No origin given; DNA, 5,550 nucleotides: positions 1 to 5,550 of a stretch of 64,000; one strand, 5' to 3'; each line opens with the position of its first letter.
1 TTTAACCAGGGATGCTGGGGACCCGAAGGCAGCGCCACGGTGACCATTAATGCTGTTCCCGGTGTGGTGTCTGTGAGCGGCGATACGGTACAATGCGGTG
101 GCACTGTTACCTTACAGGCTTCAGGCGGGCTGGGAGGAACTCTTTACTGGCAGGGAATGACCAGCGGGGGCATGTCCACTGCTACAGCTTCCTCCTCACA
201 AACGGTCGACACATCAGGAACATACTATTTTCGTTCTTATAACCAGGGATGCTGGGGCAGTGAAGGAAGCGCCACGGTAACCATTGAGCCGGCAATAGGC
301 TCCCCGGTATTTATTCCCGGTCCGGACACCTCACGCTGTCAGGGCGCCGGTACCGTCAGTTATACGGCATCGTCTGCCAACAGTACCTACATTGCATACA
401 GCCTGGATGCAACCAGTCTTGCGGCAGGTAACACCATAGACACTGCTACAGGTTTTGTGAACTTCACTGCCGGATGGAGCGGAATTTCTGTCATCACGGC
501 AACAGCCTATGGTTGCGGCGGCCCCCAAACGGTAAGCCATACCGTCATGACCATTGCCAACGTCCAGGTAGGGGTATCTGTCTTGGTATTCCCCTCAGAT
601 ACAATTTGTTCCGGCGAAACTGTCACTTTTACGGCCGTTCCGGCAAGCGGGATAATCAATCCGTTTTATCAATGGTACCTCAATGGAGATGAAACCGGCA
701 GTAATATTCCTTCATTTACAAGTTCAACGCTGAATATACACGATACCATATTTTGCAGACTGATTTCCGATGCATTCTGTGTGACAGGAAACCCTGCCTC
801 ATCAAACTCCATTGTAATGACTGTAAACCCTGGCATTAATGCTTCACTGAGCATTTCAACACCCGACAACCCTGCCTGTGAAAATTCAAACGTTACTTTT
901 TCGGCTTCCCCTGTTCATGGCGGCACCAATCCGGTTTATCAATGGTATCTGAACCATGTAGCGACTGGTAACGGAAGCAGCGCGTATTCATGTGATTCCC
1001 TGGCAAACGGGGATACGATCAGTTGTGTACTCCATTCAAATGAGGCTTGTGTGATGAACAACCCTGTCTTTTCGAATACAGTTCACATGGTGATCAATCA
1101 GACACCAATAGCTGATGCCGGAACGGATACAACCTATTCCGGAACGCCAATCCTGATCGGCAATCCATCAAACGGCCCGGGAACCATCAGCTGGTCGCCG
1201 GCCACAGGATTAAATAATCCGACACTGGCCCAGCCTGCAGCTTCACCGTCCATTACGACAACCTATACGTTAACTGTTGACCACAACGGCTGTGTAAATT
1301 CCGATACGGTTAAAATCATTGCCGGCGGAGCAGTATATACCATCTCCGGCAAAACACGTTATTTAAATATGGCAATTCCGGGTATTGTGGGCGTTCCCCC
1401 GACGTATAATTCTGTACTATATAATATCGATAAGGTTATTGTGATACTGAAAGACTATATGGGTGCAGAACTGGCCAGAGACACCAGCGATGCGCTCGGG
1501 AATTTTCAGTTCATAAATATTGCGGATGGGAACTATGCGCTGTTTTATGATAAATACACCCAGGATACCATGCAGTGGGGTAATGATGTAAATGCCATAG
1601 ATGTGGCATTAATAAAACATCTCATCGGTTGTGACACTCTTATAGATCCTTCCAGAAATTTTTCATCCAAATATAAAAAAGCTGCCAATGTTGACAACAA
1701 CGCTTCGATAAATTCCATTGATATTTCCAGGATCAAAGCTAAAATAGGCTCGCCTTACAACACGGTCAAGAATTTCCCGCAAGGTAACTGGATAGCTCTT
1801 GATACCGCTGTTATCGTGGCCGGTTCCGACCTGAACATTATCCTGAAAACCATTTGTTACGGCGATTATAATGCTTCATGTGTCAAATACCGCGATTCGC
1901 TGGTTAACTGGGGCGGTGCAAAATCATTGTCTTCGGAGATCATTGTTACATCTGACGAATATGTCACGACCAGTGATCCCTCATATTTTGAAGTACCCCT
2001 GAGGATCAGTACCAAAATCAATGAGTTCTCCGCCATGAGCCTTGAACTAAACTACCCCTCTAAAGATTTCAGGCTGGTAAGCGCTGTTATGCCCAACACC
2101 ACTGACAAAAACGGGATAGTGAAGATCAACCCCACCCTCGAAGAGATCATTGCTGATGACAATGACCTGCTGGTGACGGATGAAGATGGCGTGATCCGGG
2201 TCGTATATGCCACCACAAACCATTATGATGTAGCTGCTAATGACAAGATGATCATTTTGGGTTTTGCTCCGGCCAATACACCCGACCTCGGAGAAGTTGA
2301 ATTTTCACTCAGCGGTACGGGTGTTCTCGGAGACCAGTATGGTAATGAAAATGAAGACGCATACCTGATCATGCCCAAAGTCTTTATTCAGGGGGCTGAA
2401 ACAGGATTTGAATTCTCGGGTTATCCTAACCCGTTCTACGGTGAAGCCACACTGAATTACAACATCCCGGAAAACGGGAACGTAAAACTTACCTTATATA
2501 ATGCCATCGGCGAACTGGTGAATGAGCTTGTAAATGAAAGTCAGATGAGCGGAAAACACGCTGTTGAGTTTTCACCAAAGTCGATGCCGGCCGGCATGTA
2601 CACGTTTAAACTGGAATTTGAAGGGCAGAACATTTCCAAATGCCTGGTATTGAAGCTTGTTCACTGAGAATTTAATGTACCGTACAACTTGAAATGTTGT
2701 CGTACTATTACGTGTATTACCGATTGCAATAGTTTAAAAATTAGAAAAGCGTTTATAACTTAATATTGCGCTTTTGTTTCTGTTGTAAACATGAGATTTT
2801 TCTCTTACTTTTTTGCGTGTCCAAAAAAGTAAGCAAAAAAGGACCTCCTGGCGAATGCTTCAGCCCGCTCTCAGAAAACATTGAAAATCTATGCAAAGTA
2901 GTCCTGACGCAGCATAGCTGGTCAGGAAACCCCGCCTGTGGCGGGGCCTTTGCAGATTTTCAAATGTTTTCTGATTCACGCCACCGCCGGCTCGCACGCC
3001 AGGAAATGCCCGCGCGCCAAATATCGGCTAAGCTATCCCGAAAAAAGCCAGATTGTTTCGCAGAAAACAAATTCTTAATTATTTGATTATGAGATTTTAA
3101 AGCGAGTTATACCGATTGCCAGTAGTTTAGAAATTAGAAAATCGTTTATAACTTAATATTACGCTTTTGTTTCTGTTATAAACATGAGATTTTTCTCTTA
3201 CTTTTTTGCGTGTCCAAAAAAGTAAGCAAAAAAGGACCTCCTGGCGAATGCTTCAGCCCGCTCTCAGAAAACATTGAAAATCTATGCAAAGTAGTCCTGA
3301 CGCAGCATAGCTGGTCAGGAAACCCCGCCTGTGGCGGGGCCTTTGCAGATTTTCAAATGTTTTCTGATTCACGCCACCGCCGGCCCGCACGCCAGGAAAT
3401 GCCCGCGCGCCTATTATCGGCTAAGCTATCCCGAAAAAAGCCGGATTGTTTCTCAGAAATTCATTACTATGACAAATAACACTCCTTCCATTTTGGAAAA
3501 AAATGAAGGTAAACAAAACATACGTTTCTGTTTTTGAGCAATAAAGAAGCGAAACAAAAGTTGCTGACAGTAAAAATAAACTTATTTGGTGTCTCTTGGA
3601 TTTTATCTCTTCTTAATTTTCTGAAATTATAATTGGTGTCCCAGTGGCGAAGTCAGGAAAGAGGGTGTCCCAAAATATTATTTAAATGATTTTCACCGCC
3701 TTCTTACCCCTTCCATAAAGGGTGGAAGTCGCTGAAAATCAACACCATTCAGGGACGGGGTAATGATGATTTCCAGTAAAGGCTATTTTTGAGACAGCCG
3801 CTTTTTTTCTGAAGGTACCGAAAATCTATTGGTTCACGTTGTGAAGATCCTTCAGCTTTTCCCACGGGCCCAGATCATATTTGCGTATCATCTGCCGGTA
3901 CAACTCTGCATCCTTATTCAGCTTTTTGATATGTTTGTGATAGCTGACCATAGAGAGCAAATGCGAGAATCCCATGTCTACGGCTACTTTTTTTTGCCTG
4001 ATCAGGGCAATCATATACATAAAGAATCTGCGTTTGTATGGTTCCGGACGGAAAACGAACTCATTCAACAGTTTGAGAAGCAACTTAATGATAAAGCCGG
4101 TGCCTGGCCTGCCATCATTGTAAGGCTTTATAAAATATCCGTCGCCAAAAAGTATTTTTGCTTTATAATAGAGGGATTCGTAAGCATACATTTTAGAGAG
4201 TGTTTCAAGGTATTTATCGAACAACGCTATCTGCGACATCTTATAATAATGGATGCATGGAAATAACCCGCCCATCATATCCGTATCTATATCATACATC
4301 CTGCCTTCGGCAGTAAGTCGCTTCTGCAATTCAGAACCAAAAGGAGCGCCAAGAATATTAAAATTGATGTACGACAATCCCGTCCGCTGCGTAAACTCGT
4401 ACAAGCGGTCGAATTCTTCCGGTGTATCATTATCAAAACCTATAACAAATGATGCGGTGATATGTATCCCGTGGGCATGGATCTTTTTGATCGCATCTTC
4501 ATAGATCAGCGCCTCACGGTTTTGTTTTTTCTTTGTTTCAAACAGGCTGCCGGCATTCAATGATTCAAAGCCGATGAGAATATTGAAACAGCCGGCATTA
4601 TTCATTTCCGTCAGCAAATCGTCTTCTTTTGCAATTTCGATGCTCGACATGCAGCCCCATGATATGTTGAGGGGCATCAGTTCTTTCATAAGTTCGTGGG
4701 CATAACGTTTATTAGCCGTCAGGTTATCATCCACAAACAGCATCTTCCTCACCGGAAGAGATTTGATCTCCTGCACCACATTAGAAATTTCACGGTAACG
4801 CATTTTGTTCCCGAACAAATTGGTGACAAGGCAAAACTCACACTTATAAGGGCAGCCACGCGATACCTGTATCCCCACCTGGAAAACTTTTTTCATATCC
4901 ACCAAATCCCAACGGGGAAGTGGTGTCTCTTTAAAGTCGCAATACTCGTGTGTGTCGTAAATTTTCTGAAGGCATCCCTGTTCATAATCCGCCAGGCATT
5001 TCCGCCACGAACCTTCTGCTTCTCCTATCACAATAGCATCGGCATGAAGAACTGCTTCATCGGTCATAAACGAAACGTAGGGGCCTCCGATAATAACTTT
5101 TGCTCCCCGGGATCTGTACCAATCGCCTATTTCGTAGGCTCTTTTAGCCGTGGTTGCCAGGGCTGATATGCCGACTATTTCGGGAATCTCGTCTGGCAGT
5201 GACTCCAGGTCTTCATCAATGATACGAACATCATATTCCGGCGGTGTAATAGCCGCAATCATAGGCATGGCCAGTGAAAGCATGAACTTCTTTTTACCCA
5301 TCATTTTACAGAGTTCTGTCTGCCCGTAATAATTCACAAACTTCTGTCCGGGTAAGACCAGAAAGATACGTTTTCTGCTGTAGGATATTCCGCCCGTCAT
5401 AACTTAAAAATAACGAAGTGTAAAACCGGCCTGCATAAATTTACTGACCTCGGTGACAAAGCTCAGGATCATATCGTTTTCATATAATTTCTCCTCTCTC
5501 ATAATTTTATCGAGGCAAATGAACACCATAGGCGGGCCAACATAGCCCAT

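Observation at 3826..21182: Seventeen-kb co-oriented lipid/pigment-type cluster with two B12-radical SAM enzymes but no ACP, KS, KR or DH genes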

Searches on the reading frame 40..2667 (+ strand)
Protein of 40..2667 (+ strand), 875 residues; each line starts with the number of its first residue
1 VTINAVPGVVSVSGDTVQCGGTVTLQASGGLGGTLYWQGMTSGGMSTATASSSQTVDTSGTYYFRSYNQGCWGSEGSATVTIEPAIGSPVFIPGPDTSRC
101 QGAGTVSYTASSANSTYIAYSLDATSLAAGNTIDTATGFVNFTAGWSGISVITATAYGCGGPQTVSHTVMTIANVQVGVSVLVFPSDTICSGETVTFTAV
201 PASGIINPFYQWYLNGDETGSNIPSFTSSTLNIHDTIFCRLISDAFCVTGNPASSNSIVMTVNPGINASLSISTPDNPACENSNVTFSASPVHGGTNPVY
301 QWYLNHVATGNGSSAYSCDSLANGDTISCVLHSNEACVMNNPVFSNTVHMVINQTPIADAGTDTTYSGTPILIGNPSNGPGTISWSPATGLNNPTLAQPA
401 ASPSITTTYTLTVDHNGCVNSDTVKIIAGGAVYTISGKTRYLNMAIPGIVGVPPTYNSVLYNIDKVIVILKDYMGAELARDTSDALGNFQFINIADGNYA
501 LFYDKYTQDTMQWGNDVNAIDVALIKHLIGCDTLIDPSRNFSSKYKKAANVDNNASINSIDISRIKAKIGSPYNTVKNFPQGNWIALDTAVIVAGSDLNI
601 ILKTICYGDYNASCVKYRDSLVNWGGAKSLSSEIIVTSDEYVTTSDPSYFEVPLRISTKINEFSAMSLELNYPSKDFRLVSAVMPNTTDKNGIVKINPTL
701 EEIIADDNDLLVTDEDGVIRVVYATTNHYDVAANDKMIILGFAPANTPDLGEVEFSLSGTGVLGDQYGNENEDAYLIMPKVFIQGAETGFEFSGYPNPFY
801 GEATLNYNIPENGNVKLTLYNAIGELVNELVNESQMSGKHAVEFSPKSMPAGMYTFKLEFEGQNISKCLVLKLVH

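Call 8: search_protein_families(library=pfam, proteins=[window:40-2667:+], max_evalue=0.001)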
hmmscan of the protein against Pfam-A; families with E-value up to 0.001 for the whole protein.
window:40-2667:+ (875 aa): 4 families
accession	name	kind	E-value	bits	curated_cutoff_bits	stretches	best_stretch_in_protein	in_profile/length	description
PF18962.6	Por_Secre_tail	-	2.2e-07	31.5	27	1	795-868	2-73/75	Secretion system C-terminal sorting domain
PF00404.24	Dockerin_1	-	9e-06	26.2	22.9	1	516-569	9-56/57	Dockerin type I domain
PF17210.9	SdrD_B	-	0.0003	21.4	29.7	0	463-505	24-66/112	SdrD B-like domain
PF13927.12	Ig_3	-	0.00043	21.2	30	0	182-235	5-63/78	Immunoglobulin domain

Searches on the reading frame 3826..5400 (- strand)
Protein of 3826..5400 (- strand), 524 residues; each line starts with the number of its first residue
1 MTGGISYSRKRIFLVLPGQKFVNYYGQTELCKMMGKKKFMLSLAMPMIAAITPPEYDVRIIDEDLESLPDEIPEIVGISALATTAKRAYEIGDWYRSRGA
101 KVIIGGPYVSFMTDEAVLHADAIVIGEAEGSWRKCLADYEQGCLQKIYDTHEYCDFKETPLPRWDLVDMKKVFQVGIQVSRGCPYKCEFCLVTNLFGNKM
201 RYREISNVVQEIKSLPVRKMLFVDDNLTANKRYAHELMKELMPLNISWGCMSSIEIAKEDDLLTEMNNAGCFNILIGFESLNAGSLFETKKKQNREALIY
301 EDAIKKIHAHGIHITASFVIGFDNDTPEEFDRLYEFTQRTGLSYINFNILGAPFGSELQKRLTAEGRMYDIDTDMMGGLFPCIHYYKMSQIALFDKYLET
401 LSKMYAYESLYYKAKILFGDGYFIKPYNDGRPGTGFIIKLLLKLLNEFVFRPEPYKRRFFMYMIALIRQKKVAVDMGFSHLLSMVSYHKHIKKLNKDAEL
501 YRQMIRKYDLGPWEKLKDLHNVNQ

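Call 4: search_protein_families(library=pfam, proteins=[window:3826-5400:-], max_evalue=0.01)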
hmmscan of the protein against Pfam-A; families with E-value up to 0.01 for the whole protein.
window:3826-5400:- (524 aa): 3 families
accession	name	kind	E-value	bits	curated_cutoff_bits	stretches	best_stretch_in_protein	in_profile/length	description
PF04055.27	Radical_SAM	-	4.5e-14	53.4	29.5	1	177-336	1-165/166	Radical SAM superfamily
PF02310.24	B12-binding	-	2.6e-07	31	32.1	1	65-130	44-115/121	B12 binding domain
PF13282.11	DUF4070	-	0.0017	18.8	22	1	357-494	2-134/144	Domain of unknown function (DUF4070)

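Call 7: search_protein_families(library=ncbifam, proteins=[window:3826-5400:-], max_evalue=0.001)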
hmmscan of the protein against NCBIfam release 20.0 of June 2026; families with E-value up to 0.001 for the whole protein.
window:3826-5400:- (524 aa): 21 families
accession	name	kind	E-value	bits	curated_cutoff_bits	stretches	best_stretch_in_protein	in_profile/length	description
TIGR03471.1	HpnJ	equivalog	3.1e-26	92.3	577.6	1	175-414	198-436/472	hopanoid biosynthesis associated radical SAM protein HpnJ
TIGR04479.1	bcpD_PhpK_rSAM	subfamily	4.6e-24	84.7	600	1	151-338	218-407/504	PhpK family radical SAM P-methyltransferase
TIGR02026.1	BchE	equivalog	1.4e-21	76.9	481.35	1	162-337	175-362/497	magnesium-protoporphyrin IX monomethyl ester anaerobic oxidative cyclase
NF038361.1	rSAM_Sden_1168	equivalog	1.4e-21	76.7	575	1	171-366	281-477/560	Sden_1168 family B12-binding radical SAM P-methyltransferase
TIGR04013.1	B12_SAM_MJ_1487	hypoth_equivalog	2.7e-21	75.9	251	1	56-215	26-192/382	TIGR04013 family B12-binding domain/radical SAM domain-containing protein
TIGR04072.2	rSAM_ladder_B12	equivalog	1.6e-18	66.6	360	1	97-329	95-338/443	lipid biosynthesis B12-binding/radical SAM protein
NF050148.1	rSAM_ApyD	equivalog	7.8e-16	57.6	750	1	154-333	177-359/645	RiPP biosynthesis radical SAM protein ApyD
TIGR04014.1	B12_SAM_MJ_0865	equivalog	3.4e-15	55.8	360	1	88-343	57-339/434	methyl-coenzyme M reductase glutamine C-methyltransferase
TIGR04295.1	B12_rSAM_oligo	hypoth_equivalog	1.3e-12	47.2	400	1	177-286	203-309/422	TIGR04295 family B12-binding domain-containing radical SAM protein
NF033070.1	rSAM_AprD4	equivalog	2.4e-12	46.5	500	1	146-349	160-375/456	AprD4 family radical SAM diol-dehydratase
NF045585.1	rSAM_slr0320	equivalog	1.9e-10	39.9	775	1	162-241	223-305/511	photosystem II high light acclimation radical SAM protein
TIGR04367.1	HpnR_B12_rSAM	equivalog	2.1e-09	36.5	650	1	102-387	93-403/490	hopanoid C-3 methylase HpnR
TIGR00089.1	TIGR00089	subfamily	4e-09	35.8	251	1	86-346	54-324/429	MiaB/RimO family radical SAM methylthiotransferase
TIGR04385.1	B12_rSAM_cofa1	equivalog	5.4e-09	35.8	450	1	170-286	191-312/438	B12 lower ligand biosynthesis radical SAM protein BzaD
TIGR01125.1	TIGR01125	equivalog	1.7e-08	33.9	356.95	1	176-342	139-318/432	30S ribosomal protein S12 methylthiotransferase RimO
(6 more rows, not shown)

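Call 14: find_encoding_contigs(protein=window:3826-5400:-, flank=10000, max_places=6)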
Protein window:3826-5400:- (524 aa): 7 contigs read that carry it; 2 places shown.
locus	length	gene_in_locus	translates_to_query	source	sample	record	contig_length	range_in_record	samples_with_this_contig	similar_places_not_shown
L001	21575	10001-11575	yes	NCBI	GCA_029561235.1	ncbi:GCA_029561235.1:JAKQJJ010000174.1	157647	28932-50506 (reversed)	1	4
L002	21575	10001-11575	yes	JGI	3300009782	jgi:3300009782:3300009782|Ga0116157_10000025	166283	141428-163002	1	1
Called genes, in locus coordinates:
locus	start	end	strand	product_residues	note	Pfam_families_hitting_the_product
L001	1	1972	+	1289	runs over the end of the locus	PF03176:MMPL (weak), PF01553:Acyltransferase, PF05175:MTS, PF08241:Methyltransf_11, PF08242:Methyltransf_12, PF13489:Methyltransf_23, PF13649:Methyltransf_25, PF13847:Methyltransf_31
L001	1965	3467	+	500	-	PF00890:FAD_binding_2 (weak), PF01266:DAO (faint), PF01593:Amino_oxidase, PF01946:Thi4 (faint), PF13450:NAD_binding_8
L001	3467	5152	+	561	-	PF03417:AAT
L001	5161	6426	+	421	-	PF02310:B12-binding (weak)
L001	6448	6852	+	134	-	-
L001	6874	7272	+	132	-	PF20791:Acyl-ACP_TE_C (weak), PF13279:4HBT_2, PF03061:4HBT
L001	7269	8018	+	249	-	PF00378:ECH_1, PF16113:ECH_2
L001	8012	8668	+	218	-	PF00378:ECH_1, PF16113:ECH_2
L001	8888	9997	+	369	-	PF08545:ACP_syn_III (weak)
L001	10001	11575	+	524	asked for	PF02310:B12-binding (weak), PF04055:Radical_SAM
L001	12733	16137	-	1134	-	PF13927:Ig_3 (weak), PF19081:Ig_7 (faint), PF00404:Dockerin_1 (faint), PF18962:Por_Secre_tail (weak)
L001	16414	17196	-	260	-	-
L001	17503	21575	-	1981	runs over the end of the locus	PF20009:GEVED, PF00041:fn3 (weak), PF18962:Por_Secre_tail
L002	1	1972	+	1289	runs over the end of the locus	PF03176:MMPL (weak), PF01553:Acyltransferase, PF05175:MTS, PF08241:Methyltransf_11, PF08242:Methyltransf_12, PF13489:Methyltransf_23, PF13649:Methyltransf_25, PF13847:Methyltransf_31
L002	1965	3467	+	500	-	PF00890:FAD_binding_2 (weak), PF01266:DAO (faint), PF01593:Amino_oxidase, PF01946:Thi4 (faint), PF13450:NAD_binding_8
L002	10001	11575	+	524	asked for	PF02310:B12-binding (weak), PF04055:Radical_SAM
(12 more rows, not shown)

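Call 29: search_solved_structures(query=window:3826-5400:-, max_evalue=0.01)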
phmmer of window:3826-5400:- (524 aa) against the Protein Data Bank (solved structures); distinct sequences matched with E-value up to 0.01: 3.
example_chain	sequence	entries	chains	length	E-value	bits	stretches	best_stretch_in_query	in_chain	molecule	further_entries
6fd2_B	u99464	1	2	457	1.8e-10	43.5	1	153-359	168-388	Putative apramycin biosynthetic oxidoreductase 4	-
9ccb_A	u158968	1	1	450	4.3e-06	29.1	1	173-338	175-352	Radical SAM core domain-containing protein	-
4jc0_A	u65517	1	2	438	0.0099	18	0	166-340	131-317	Ribosomal protein S12 methylthiotransferase RimO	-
